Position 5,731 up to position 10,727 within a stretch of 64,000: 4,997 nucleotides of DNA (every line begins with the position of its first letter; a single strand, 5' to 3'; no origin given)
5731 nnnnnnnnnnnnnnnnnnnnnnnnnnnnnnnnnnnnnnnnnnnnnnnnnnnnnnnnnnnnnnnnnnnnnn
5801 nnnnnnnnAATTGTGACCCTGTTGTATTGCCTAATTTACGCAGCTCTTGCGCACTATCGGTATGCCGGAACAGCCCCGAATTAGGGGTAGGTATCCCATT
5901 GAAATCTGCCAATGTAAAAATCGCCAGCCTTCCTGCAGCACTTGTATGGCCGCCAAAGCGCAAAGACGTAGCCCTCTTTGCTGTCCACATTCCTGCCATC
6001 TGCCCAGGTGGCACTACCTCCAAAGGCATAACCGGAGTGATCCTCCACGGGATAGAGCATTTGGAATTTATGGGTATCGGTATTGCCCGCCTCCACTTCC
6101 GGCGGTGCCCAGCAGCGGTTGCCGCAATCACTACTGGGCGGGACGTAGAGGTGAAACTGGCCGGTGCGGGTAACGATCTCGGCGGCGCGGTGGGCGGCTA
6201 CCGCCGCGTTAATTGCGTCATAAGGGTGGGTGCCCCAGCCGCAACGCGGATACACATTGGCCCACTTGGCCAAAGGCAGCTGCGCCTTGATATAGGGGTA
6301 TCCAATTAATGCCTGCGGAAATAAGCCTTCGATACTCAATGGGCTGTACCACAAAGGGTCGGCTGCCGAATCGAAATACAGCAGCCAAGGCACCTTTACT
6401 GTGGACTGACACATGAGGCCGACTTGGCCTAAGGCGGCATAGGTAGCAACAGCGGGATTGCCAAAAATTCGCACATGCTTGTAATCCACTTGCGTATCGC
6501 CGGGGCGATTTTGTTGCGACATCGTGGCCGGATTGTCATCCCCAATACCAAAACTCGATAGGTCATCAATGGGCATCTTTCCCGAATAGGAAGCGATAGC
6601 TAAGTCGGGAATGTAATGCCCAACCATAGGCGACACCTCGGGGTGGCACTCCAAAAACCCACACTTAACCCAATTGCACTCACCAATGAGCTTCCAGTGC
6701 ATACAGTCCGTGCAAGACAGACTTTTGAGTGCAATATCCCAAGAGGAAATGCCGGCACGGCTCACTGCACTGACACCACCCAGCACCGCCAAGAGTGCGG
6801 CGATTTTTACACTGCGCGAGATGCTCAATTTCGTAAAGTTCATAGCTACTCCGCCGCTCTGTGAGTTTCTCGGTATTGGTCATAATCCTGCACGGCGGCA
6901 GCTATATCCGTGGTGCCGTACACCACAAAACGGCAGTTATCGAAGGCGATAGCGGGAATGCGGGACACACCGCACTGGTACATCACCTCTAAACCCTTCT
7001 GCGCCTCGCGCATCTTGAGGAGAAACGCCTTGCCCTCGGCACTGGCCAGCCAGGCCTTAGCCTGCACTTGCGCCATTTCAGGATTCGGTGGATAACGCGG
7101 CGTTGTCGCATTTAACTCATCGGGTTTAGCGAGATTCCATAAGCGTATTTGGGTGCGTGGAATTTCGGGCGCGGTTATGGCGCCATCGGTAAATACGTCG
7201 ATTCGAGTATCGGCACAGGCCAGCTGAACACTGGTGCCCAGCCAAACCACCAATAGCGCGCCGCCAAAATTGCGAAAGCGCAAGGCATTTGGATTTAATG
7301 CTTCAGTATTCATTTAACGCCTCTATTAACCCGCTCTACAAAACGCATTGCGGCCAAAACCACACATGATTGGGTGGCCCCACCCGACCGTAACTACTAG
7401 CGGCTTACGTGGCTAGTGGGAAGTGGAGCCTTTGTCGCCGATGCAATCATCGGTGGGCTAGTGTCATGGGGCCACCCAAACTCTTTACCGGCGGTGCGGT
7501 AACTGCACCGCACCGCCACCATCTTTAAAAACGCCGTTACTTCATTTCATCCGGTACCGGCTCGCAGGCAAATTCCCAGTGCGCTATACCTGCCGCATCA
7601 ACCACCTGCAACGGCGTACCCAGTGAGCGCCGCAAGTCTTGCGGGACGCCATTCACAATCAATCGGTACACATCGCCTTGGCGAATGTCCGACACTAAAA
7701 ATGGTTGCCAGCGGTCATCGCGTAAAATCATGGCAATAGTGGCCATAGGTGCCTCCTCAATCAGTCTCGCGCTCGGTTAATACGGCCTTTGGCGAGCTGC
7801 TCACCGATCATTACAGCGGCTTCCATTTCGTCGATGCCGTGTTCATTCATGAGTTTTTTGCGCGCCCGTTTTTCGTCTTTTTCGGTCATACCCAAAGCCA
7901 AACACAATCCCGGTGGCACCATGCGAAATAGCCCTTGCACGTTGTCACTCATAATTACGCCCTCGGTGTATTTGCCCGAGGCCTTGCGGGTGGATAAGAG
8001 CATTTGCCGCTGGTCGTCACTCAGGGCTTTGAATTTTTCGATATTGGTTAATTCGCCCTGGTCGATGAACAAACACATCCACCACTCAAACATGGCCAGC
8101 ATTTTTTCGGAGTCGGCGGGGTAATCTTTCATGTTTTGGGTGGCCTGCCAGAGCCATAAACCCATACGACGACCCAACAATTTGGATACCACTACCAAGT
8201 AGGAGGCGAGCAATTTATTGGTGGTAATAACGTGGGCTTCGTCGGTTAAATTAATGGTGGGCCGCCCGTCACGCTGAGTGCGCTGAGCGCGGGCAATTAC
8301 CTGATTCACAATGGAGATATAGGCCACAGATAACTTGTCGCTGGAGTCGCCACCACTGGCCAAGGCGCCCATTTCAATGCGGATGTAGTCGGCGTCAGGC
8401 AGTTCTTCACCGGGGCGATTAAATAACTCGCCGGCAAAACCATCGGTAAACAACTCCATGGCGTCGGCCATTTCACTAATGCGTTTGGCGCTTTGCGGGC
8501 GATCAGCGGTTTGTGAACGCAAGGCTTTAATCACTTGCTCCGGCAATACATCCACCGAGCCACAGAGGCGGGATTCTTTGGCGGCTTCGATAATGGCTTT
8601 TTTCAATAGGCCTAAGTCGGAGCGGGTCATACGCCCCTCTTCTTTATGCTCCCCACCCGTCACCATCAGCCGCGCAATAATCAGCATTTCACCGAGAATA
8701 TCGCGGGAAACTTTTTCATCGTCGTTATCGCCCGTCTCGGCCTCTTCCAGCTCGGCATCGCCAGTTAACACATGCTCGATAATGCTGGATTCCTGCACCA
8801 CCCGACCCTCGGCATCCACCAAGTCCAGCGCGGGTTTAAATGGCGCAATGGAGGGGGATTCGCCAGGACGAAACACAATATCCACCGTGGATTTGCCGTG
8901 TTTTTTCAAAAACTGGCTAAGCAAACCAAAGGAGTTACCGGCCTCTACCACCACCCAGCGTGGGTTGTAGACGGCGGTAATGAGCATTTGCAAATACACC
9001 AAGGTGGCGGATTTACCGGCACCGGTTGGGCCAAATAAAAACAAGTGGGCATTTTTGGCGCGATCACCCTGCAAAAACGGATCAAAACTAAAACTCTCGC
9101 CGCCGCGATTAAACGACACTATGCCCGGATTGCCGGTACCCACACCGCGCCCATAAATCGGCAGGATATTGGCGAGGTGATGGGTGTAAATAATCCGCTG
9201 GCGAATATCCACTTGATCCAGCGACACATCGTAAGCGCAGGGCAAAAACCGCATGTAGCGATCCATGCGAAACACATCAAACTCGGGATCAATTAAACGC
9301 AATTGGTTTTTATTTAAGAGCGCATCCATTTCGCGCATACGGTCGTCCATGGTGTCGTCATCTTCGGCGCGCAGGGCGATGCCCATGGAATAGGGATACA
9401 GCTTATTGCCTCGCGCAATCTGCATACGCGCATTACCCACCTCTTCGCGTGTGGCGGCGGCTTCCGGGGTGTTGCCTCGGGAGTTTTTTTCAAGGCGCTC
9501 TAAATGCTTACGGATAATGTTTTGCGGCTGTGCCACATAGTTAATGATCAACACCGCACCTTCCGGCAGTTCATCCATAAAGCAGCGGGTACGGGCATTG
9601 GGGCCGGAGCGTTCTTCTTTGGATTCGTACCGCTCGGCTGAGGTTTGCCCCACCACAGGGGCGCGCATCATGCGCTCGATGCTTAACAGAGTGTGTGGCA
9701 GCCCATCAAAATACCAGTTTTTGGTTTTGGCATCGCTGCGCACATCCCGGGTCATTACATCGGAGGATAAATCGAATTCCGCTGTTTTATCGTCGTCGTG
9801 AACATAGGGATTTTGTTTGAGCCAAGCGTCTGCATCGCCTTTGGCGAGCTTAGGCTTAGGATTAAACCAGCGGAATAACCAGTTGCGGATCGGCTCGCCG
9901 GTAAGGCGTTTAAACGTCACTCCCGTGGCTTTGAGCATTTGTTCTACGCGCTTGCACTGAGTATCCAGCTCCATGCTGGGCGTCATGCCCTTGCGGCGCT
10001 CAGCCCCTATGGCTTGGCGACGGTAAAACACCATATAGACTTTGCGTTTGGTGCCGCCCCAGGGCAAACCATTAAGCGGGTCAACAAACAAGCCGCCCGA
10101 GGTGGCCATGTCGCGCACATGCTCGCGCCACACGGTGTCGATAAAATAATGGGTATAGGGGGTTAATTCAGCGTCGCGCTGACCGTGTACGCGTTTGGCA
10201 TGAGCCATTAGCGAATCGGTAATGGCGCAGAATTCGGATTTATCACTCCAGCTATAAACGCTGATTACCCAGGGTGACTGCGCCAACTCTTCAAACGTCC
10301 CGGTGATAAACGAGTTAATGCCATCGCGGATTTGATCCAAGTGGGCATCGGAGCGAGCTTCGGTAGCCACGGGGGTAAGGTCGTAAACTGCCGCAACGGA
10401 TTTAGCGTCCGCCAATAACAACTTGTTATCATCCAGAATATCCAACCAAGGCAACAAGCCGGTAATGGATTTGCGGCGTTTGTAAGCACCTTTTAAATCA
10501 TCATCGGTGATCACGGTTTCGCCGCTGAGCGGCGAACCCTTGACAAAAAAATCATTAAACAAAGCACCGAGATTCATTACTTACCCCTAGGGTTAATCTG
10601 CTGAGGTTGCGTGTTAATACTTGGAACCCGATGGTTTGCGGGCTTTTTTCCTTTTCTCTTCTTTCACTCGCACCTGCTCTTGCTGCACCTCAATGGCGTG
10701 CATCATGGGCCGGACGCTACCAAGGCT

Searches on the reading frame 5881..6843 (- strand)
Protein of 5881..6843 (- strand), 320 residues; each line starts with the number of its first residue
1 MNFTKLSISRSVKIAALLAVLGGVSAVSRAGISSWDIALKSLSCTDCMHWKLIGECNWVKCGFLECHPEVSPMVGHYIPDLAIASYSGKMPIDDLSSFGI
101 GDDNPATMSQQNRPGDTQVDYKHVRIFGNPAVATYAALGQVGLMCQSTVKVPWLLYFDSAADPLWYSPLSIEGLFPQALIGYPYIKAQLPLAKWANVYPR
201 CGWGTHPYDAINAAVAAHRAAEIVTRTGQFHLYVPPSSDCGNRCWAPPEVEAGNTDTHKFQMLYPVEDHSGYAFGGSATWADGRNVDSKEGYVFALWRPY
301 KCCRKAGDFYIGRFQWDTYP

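Call 98: search_protein_families(library=pfam, proteins=[window:5881-6843:-], max_evalue=0.001)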
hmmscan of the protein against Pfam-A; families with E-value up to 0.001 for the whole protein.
window:5881-6843:- (320 aa): 1 family
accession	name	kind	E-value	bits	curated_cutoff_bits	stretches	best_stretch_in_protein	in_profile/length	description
PF06834.16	TraU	-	4.3e-27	95.7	26.5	1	43-304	10-305/306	TraU protein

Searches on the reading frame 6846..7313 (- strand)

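Call 98: search_protein_families(library=pfam, proteins=[window:6846-7313:-], max_evalue=0.001)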
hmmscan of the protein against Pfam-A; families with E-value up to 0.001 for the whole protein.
window:6846-7313:- (155 aa): 1 family
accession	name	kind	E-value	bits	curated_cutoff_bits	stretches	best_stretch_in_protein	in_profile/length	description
PF07511.17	DUF1525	-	2e-15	57.3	24.1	1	39-149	5-112/113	Protein of unknown function (DUF1525)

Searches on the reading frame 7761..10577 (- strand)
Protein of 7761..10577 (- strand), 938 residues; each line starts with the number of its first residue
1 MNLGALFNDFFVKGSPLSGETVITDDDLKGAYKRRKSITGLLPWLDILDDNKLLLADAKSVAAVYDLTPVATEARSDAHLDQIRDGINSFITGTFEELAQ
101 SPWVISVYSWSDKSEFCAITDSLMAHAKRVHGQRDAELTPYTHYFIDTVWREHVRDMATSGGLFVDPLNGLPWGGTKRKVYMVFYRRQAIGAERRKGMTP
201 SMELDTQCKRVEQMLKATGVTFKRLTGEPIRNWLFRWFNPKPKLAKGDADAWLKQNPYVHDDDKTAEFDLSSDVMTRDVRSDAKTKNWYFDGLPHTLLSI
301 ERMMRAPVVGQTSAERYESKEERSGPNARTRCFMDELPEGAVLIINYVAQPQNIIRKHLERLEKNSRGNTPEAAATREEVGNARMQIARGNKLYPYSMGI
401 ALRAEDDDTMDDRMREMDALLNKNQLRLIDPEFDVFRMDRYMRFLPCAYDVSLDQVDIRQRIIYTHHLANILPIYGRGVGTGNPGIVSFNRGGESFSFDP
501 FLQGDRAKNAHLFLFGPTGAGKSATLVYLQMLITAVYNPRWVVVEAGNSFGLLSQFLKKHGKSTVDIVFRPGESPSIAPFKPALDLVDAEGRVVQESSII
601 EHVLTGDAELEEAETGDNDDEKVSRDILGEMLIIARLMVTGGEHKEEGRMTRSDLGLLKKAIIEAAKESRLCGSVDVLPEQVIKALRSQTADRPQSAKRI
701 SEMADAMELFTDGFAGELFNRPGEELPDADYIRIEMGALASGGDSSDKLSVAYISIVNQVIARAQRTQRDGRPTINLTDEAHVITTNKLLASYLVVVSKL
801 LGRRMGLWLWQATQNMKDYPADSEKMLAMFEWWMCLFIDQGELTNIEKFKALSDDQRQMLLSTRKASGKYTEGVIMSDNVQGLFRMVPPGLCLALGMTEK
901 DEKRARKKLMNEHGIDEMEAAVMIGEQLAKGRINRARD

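Call 98: search_protein_families(library=pfam, proteins=[window:7761-10577:-], max_evalue=0.001)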
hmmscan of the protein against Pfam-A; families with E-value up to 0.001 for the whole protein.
window:7761-10577:- (938 aa): 1 family
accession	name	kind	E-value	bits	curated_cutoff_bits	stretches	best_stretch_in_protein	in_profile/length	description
PF11130.14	TraC_F_IV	-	1.4e-47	163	28.1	1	39-449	2-375/375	TraC protein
